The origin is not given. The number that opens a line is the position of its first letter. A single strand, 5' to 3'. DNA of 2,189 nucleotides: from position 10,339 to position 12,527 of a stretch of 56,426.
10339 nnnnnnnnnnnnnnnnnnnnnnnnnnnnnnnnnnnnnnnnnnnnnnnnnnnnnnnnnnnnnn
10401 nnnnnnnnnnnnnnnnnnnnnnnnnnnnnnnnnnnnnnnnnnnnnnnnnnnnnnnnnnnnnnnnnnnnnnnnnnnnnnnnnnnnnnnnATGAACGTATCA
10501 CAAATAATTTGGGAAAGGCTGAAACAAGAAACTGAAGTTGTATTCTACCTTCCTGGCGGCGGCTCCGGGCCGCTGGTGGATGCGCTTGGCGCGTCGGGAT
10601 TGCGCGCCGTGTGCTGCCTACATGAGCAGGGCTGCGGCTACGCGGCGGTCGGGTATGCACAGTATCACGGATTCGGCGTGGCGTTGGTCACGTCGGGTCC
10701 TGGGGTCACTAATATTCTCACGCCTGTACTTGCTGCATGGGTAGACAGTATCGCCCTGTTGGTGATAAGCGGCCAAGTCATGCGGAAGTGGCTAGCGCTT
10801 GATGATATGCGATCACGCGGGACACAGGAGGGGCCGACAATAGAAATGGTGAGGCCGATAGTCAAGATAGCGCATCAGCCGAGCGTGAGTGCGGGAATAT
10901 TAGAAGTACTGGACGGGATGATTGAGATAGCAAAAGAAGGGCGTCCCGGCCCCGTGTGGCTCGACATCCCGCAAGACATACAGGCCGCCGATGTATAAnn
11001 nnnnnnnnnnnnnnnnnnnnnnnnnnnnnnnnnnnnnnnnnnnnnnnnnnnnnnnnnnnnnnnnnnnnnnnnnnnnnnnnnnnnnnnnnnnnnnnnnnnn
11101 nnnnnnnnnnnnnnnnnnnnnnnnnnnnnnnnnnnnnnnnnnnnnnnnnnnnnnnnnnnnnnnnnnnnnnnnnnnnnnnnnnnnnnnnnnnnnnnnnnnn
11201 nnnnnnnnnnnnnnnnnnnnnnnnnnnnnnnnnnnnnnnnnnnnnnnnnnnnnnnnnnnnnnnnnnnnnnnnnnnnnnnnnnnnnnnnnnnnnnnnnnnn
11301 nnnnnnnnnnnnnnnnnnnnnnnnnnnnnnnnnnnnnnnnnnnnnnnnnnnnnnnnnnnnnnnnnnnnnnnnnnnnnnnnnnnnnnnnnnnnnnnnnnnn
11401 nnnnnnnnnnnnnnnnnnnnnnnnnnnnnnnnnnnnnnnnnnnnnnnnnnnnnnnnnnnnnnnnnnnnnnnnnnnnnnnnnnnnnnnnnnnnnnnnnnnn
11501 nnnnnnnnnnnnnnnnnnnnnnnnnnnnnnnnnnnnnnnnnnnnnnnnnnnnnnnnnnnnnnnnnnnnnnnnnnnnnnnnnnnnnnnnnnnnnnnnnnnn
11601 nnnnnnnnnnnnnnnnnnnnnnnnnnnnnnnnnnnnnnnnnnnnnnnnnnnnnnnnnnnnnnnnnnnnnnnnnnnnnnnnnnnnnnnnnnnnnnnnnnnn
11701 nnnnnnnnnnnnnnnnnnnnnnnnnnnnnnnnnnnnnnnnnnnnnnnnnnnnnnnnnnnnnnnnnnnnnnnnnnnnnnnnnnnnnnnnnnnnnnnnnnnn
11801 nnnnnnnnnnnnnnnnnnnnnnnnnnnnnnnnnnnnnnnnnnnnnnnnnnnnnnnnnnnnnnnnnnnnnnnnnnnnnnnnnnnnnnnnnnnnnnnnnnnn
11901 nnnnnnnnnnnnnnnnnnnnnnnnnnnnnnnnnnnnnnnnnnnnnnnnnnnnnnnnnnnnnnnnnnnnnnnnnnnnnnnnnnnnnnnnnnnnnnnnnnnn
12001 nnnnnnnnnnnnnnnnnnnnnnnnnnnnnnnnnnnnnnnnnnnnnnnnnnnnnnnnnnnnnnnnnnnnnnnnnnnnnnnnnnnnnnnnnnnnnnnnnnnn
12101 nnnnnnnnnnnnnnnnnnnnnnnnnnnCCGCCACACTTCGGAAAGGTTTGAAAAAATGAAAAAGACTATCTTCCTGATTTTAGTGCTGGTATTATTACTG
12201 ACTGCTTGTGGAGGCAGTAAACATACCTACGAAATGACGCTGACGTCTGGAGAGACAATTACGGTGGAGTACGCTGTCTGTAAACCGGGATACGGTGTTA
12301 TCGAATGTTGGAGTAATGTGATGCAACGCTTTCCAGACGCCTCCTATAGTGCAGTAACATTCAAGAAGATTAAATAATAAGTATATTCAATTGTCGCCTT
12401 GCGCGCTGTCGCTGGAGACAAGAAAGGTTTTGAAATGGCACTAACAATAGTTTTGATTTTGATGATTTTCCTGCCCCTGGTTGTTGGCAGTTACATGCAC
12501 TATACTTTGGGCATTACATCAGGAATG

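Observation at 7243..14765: Phage-encoded pathway for a branched/C-methylated 3,6-dideoxyhexose, inserted in the head module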

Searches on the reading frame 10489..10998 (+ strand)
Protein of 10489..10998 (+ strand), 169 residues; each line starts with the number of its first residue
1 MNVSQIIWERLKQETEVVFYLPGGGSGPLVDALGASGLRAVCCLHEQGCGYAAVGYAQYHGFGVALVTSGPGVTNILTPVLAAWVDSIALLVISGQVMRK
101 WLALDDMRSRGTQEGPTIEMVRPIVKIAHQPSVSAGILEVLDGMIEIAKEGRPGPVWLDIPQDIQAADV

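Call 3: search_protein_families(library=pfam, proteins=[window:10489-10998:+], max_evalue=0.01)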
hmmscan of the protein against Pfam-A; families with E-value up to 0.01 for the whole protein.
window:10489-10998:+ (169 aa): 1 family
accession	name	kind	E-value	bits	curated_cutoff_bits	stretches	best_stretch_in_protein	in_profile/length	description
PF02776.23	TPP_enzyme_N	-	3e-28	98.4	26.8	1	1-103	1-106/119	Thiamine pyrophosphate enzyme, N-terminal TPP binding domain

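Call 4: search_protein_families(library=ncbifam, proteins=[window:10489-10998:+], max_evalue=0.01)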
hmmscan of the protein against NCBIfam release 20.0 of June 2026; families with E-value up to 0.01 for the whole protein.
window:10489-10998:+ (169 aa): 48 families (the best 25 are shown)
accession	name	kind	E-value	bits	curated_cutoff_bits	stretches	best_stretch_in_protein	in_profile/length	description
TIGR00118.1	acolac_lg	equivalog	6.5e-37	127.2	538.35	1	3-168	3-165/557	biosynthetic-type acetolactate synthase large subunit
NF006524.0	PRK08978.1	equivalog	1.5e-33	115.9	738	1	2-168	2-165/548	acetolactate synthase 2 catalytic subunit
NF005860.0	PRK07789.1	equivalog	2.7e-32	111.9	881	1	13-168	47-199/615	acetolactate synthase large subunit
NF006581.0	PRK09107.1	equivalog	2.1e-31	108.9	974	1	6-167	16-175/595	acetolactate synthase 3 large subunit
NF004919.0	PRK06276.1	equivalog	2.9e-31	108.4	866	1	6-168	6-165/582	acetolactate synthase large subunit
NF005584.0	PRK07282.1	equivalog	2e-30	105.9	970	1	4-168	13-175/566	acetolactate synthase large subunit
NF006016.1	PRK08155.1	equivalog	3.1e-30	105.2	870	1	12-168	15-168/554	acetolactate synthase large subunit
NF005228.0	PRK06725.1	equivalog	3.9e-30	104.6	991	1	11-168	26-180/571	acetolactate synthase large subunit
NF005824.0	PRK07710.1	equivalog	2.3e-29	102.2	976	1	2-167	18-180/573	acetolactate synthase large subunit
NF004710.0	PRK06048.1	equivalog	2.9e-28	98.6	976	1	2-169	9-173/561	acetolactate synthase large subunit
NF006319.0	PRK08527.1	equivalog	4.8e-28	97.9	905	1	1-167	4-168/565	acetolactate synthase large subunit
NF005058.0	PRK06466.1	equivalog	3.6e-27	95.1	951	1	11-165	14-166/574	acetolactate synthase 3 large subunit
NF005409.0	PRK06965.1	equivalog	1.4e-25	89.8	1035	1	6-166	26-184/587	acetolactate synthase 3 catalytic subunit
NF006525.0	PRK08979.1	equivalog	2.1e-25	89.2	1084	1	6-166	10-167/572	acetolactate synthase 3 large subunit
NF005712.0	PRK07524.1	subfamily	3.1e-25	88.6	500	1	13-168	16-170/536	5-guanidino-2-oxopentanoate decarboxylase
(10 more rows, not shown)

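Call 36: search_protein_families(library=phrogs, proteins=[window:10489-10998:+], max_evalue=0.001)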
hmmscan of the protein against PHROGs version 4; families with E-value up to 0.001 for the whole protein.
window:10489-10998:+ (169 aa): 1 family
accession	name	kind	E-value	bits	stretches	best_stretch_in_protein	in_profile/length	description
phrog_11199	-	unknown function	6.3e-27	95.4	1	1-168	9-174/568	-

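Call 86: find_homologous_proteins(query=window:10489-10998:+, max_evalue=1e-15)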
Query window:10489-10998:+ (169 aa): 1313 proteins with E <= 1e-15 among 1665 candidates; the best 120 are listed.
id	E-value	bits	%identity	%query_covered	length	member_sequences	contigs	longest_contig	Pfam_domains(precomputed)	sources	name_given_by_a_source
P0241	3.4e-107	373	100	100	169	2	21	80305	PF02776.24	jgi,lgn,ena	-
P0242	4.4e-78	279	75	100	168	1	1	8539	PF02776.24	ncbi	-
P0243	4.7e-78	279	75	100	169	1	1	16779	PF02776.24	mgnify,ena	mgnify:CR=1 FL=1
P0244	2.3e-76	273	75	100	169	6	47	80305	PF02776.24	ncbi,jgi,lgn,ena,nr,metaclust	ncbi:MAG TPA: thiamine pyrophosphate-binding protein [Anaerolineales bacterium]|nr:thiamine pyrophos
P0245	2.3e-75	270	73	100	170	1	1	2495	PF02776.24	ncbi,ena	-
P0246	3.1e-75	269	72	100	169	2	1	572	PF02776.24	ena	-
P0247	8.4e-75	268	70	100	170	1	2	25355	PF02776.24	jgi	jgi:acetolactate synthase I/II/III large subunit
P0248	1.2e-74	267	70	100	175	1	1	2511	PF02776.24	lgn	-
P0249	8.8e-74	265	69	100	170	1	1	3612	PF02776.24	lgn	-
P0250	1.8e-73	264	72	99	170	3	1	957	PF02776.24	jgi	-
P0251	2.1e-73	263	70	99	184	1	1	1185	PF02776.24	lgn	-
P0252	4.2e-73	262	69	100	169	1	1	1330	PF02776.24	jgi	-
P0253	9.6e-73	261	70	100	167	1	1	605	PF02776.24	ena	-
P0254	2.5e-72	260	71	100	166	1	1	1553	PF02776.24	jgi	-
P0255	3.6e-72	259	70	100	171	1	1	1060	PF02776.24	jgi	jgi:acetolactate synthase-1/2/3 large subunit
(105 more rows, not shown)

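Call 87: find_encoding_contigs(protein=P0244, flank=10000, max_places=3)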
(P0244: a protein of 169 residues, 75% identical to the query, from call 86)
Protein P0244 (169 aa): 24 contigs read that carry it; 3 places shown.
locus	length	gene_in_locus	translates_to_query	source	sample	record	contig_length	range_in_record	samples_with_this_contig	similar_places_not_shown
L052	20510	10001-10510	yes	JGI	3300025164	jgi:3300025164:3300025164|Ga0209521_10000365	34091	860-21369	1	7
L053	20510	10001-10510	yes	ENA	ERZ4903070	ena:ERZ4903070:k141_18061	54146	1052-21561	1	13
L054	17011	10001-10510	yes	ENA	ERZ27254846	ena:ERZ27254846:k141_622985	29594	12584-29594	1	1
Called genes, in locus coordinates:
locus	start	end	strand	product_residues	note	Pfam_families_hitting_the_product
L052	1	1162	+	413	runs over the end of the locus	PF04466:Terminase_3, PF03237:Terminase_6N (weak), PF17288:Terminase_3C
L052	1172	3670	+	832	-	PF04860:Phage_portal, PF13563:2_5_RNA_ligase2 (faint)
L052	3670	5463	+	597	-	-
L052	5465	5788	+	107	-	-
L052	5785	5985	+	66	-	-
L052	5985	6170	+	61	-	-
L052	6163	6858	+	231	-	-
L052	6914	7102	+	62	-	-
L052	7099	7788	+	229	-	PF00106:adh_short, PF01370:Epimerase (weak), PF13561:adh_short_C2, PF23441:SDR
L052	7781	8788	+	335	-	PF04055:Radical_SAM, PF13186:SPASM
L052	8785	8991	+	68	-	-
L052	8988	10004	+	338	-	PF13489:Methyltransf_23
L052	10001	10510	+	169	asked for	PF02776:TPP_enzyme_N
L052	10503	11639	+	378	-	PF00205:TPP_enzyme_M, PF02775:TPP_enzyme_C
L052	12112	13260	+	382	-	PF00155:Aminotran_1_2 (weak), PF01041:DegT_DnrJ_EryC1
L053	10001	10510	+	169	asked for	PF02776:TPP_enzyme_N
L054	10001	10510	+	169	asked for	PF02776:TPP_enzyme_N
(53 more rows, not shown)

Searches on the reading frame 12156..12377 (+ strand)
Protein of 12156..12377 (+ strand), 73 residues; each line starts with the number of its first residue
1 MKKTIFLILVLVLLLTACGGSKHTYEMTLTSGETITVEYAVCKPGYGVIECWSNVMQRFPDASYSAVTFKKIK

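Call 72: search_protein_families(library=pfam, proteins=[window:12156-12377:+], max_evalue=1)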
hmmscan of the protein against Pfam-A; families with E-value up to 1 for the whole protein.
window:12156-12377:+ (73 aa): 2 families
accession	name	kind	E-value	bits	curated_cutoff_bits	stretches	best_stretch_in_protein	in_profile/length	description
PF08139.17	LPAM_1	-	0.011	16.6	20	1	1-18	1-17/18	Prokaryotic membrane lipoprotein lipid attachment site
PF13627.12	LptM_cons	-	0.33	11.3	27.3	1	6-19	2-15/23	LPS-assembly lipoprotein LptM, conserved region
